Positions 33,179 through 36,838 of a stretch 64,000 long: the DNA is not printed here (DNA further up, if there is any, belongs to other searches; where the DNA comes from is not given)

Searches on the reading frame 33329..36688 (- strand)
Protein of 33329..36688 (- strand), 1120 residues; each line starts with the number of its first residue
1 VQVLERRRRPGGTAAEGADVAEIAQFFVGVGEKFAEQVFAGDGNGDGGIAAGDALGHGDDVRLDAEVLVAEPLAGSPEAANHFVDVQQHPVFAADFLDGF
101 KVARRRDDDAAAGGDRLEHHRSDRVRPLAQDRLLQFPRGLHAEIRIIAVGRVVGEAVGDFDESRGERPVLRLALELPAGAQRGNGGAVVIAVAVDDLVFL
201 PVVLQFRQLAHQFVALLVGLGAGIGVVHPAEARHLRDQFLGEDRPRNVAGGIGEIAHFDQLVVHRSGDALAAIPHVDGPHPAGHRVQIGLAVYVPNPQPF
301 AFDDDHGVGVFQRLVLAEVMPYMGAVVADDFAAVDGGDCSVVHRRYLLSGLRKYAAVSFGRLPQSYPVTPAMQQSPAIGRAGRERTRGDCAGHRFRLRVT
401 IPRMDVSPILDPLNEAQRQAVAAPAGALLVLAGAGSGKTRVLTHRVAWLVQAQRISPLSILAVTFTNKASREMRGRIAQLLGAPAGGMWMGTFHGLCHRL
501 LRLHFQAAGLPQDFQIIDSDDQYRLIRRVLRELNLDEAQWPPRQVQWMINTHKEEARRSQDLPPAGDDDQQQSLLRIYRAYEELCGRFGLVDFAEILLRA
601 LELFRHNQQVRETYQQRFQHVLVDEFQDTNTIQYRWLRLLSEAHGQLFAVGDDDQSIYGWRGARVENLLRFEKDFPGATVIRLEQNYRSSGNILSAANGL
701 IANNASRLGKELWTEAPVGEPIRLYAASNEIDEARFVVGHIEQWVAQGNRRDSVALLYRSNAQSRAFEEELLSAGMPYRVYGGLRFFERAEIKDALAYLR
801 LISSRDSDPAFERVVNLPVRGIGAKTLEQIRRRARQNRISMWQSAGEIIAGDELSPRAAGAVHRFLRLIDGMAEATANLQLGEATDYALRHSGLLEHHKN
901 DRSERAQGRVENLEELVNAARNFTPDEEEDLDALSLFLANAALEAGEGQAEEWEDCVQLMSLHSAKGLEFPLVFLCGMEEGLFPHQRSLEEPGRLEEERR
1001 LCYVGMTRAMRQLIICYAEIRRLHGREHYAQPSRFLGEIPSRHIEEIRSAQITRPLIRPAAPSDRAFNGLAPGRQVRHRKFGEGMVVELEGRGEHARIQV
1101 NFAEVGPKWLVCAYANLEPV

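Call 31: search_protein_families(library=pfam, proteins=[window:33329-36688:-], max_evalue=0.00001)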
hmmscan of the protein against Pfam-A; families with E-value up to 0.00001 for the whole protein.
window:33329-36688:- (1120 aa): 5 families
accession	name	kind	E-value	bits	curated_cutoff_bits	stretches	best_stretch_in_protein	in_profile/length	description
PF00580.27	UvrD-helicase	-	2.8e-90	303.1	23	1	413-676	1-271/271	UvrD/REP helicase N-terminal domain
PF13361.12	UvrD_C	-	5.5e-77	260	25.6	1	681-1019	1-349/350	UvrD-like helicase C-terminal domain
PF13245.12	AAA_19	-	4e-23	82.5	25.1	1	417-659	1-132/134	AAA domain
PF21196.3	PcrA_UvrD_tudor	-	1.2e-08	35.1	23.9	1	1073-1115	2-44/48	PcrA/UvrD tudor domain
PF13538.12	UvrD_C_2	-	1.3e-06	28.6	27.4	0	959-1015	4-51/52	UvrD-like helicase C-terminal domain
